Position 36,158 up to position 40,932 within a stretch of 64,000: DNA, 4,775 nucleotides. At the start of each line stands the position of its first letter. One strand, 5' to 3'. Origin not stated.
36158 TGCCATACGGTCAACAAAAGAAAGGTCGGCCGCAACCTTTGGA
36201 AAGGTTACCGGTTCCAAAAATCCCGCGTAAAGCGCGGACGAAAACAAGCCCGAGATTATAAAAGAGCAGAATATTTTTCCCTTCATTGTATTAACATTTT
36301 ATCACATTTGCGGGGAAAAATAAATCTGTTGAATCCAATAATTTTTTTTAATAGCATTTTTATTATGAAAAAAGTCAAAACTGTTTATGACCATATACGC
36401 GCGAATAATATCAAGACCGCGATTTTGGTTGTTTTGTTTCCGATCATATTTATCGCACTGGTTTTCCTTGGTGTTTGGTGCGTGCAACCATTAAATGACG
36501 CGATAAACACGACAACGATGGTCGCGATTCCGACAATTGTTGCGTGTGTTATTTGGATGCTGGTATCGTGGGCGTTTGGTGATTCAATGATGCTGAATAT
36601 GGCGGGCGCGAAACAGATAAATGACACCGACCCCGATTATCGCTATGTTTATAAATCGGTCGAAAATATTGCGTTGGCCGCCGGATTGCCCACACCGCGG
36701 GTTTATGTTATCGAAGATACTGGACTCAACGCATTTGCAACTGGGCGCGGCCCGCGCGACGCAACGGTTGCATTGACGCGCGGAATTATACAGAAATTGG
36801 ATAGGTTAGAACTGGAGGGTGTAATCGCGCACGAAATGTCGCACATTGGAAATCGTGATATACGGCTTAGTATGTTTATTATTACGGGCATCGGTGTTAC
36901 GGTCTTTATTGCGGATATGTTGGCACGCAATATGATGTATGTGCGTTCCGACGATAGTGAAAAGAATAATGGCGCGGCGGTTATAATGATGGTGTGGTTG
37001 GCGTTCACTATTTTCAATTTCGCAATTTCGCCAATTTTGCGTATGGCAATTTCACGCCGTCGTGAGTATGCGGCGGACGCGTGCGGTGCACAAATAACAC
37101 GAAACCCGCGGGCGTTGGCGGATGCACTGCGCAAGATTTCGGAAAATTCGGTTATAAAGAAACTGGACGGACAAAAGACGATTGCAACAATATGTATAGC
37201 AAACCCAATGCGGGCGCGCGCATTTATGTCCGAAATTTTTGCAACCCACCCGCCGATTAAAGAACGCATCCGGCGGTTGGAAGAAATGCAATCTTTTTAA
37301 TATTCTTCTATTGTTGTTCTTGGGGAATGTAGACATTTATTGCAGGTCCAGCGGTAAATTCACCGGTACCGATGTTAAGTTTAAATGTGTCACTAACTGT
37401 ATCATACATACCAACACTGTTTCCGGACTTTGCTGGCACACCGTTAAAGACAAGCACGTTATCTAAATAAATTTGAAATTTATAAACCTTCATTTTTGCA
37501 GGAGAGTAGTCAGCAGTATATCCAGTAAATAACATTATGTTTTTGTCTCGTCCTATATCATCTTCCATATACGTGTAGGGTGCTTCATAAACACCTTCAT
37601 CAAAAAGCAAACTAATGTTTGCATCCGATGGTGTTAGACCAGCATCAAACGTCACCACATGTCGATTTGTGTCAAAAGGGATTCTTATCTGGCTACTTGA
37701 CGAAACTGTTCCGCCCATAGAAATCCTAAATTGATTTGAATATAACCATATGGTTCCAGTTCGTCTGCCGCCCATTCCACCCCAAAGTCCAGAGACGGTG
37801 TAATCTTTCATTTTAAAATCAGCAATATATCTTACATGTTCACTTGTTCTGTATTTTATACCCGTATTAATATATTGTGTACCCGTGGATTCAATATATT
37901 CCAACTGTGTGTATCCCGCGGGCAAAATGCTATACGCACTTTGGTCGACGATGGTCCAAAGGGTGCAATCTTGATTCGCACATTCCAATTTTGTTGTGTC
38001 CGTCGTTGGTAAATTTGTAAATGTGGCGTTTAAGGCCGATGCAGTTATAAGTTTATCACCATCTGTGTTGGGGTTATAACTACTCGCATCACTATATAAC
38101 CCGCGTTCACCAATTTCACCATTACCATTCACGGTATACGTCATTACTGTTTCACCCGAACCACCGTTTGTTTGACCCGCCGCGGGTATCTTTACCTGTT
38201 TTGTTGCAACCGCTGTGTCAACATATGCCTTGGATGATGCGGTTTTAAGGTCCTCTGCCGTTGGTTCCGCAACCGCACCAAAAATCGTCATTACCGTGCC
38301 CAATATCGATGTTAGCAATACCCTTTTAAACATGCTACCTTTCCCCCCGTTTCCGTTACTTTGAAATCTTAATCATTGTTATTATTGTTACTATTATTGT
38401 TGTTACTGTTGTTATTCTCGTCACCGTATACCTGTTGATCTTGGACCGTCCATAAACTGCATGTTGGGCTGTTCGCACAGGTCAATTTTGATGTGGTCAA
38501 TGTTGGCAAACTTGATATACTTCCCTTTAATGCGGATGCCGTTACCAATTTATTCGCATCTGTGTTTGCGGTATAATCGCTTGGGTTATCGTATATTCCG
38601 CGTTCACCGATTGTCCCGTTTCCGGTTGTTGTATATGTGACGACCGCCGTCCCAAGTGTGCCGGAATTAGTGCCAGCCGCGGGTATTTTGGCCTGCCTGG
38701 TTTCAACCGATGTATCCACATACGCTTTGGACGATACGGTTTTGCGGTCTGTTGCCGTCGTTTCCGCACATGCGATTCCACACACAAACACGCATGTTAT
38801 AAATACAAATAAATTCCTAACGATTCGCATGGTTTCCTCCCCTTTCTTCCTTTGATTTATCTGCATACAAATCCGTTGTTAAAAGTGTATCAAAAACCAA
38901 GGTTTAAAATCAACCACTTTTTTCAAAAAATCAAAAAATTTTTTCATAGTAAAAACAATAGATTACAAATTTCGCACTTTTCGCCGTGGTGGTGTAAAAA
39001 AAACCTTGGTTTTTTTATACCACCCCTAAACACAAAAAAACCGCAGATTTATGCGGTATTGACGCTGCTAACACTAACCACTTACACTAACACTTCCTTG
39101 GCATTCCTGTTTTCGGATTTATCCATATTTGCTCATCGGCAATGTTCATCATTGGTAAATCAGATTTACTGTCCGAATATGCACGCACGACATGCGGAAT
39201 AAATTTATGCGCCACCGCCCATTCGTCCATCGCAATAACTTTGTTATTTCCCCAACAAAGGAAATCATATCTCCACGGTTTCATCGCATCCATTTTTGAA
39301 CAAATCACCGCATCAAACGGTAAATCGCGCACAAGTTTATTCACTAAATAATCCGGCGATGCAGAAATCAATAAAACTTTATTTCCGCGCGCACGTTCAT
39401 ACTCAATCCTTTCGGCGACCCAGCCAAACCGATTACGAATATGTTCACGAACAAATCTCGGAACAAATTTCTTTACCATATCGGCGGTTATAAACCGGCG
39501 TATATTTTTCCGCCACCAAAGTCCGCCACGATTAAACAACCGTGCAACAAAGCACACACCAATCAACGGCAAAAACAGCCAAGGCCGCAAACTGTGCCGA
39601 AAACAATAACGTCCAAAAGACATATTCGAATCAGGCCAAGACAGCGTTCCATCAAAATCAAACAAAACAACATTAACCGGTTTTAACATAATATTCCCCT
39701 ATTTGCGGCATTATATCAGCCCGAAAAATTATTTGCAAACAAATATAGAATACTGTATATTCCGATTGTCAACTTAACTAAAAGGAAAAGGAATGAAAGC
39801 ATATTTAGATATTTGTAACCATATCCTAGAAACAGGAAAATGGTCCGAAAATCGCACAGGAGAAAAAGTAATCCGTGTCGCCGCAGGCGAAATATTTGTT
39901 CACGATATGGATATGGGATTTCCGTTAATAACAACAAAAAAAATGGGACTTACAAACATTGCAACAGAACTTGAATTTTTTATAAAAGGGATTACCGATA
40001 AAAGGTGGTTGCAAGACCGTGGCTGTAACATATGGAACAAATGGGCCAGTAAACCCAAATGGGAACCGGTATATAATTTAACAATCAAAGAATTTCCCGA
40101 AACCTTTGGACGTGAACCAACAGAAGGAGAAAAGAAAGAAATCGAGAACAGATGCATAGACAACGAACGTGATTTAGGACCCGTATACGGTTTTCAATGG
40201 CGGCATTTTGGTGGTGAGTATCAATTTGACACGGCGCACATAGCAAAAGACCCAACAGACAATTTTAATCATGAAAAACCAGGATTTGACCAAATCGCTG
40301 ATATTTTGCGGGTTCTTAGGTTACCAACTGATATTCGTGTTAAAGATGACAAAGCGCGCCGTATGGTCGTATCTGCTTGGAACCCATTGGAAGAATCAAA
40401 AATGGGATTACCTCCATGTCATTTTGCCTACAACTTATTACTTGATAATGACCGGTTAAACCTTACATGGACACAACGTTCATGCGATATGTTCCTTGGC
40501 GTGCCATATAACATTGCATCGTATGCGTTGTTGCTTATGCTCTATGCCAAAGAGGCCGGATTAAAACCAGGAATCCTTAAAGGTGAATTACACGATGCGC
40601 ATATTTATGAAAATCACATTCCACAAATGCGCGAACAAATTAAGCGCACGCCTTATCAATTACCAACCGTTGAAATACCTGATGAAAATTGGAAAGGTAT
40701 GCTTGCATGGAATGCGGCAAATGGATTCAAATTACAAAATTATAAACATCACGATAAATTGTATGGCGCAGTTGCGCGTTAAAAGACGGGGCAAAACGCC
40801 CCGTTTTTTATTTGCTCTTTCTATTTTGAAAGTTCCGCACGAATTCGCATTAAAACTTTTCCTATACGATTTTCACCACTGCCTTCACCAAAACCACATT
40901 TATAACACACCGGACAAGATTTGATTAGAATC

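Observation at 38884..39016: Split promoter: the -35 box rides on the invertible cassette and the extended -10 is fixed next to the operon, so locus B reads ON and locus A reads OFF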

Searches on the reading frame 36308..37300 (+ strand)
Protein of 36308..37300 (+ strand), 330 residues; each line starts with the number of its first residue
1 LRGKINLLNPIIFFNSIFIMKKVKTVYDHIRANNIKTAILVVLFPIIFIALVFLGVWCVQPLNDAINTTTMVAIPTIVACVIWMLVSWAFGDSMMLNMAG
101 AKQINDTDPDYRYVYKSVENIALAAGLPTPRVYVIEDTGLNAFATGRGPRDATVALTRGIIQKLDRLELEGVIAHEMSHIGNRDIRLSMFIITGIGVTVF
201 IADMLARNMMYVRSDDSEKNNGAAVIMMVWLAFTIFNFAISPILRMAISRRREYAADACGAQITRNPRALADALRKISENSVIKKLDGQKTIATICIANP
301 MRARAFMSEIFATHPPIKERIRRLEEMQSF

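Call 11: search_protein_families(library=pfam, proteins=[window:36308-37300:+], max_evalue=0.01)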
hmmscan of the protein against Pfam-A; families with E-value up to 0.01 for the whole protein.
window:36308-37300:+ (330 aa): 1 family
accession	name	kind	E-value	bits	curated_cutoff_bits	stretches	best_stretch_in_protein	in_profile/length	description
PF01435.24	Peptidase_M48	-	6.2e-34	117.9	20.3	1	113-327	6-185/186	Peptidase family M48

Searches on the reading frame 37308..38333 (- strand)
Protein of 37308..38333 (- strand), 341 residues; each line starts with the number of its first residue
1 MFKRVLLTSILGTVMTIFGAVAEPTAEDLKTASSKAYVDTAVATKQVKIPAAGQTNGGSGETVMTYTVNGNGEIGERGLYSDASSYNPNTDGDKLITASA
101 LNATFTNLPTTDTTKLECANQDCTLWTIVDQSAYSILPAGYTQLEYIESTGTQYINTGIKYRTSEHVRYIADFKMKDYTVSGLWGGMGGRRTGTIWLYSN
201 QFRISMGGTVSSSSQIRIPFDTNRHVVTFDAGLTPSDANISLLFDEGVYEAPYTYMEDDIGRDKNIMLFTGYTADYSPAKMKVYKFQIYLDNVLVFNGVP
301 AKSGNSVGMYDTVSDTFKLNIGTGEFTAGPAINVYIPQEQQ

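Call 11: search_protein_families(library=pfam, proteins=[window:37308-38333:-], max_evalue=0.01)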
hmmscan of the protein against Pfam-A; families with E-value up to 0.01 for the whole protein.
window:37308-38333:- (341 aa): 0 families

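Call 43: find_encoding_contigs(protein=window:37308-38333:-, flank=1500, max_places=10)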
Protein window:37308-38333:- (341 aa): no gene with exactly this product is on record in the collection.

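Call 56: search_protein_families(library=ncbifam, proteins=[window:37308-38333:-], max_evalue=0.1)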
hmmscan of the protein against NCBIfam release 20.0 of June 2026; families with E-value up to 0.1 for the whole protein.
window:37308-38333:- (341 aa): 0 families

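Call 57: search_protein_families(library=phrogs, proteins=[window:37308-38333:-], max_evalue=0.01)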
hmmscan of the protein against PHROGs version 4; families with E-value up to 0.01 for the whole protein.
window:37308-38333:- (341 aa): 0 families

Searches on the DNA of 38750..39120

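Call 72: search_rna_families(source=window, start=38750, end=39120, threshold=evalue, max_evalue=1)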
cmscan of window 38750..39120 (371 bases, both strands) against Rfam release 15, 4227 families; matches with E-value up to 1: 1.
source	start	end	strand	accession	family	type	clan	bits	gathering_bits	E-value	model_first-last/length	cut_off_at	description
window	38843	38894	-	RF01747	msiK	Cis-reg;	-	14.1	33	0.84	1-60/60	no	msiK RNA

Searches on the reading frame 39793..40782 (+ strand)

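Call 11: search_protein_families(library=pfam, proteins=[window:39793-40782:+], max_evalue=0.01)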
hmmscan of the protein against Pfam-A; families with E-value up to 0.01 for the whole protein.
window:39793-40782:+ (329 aa): 1 family
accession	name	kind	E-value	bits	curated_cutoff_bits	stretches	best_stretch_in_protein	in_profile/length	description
PF00303.24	Thymidylat_synt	-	1.9e-79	267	24.3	1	2-328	1-265/266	Thymidylate synthase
